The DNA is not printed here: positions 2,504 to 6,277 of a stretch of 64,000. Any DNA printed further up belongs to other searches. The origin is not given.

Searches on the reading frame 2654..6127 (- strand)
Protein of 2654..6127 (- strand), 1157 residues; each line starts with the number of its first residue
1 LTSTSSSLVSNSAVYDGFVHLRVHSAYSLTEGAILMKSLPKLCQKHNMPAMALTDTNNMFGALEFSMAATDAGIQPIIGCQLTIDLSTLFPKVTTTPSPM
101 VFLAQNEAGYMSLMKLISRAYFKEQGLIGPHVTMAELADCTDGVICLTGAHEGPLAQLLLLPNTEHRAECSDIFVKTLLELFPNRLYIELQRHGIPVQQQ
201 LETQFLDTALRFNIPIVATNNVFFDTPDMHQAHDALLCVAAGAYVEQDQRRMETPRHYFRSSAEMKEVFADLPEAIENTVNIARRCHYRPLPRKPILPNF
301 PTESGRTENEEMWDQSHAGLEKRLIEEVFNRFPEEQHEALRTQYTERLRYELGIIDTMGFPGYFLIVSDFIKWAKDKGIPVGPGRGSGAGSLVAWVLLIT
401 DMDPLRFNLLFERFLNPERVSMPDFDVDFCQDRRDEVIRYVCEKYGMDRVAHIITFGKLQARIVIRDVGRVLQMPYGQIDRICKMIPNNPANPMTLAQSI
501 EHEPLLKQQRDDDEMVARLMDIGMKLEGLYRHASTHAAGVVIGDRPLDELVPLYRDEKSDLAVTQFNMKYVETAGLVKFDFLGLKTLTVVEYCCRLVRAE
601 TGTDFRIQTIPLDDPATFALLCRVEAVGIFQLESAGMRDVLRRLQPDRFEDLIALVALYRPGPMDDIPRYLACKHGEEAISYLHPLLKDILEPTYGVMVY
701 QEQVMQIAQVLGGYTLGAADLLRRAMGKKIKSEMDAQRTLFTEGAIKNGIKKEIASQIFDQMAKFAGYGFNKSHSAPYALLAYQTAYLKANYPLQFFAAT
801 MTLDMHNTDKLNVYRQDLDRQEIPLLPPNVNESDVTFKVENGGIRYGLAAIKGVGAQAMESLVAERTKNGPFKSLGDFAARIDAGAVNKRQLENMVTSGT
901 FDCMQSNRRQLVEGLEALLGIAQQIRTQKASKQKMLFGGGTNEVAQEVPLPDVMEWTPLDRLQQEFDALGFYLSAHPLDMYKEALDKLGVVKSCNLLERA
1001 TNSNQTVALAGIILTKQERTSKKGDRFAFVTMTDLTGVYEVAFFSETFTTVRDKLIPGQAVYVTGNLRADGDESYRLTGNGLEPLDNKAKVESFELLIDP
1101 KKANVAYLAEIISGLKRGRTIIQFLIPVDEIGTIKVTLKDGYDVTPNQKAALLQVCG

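Call 8: search_protein_families(library=pfam, proteins=[window:2654-6127:-], max_evalue=0.001)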
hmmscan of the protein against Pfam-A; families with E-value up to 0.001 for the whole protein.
window:2654-6127:- (1157 aa): 5 families
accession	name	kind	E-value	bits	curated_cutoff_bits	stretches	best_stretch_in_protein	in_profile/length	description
PF07733.18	DNA_pol3_alpha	-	3.2e-101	338.8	23.9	1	324-583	3-260/260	Bacterial DNA polymerase III alpha NTPase domain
PF17657.6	DNA_pol3_finger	-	1.6e-65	219.9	22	1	586-749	1-166/166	Bacterial DNA polymerase III alpha subunit finger domain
PF02811.25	PHP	-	1.7e-38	133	26.4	1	20-193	1-164/164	PHP domain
PF14579.12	HHH_6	-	5.6e-31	107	25.6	1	823-911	2-90/90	Helix-hairpin-helix motif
PF01336.31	tRNA_anti-codon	-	1.1e-09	38.5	27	1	1007-1085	1-75/75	OB-fold nucleic acid binding domain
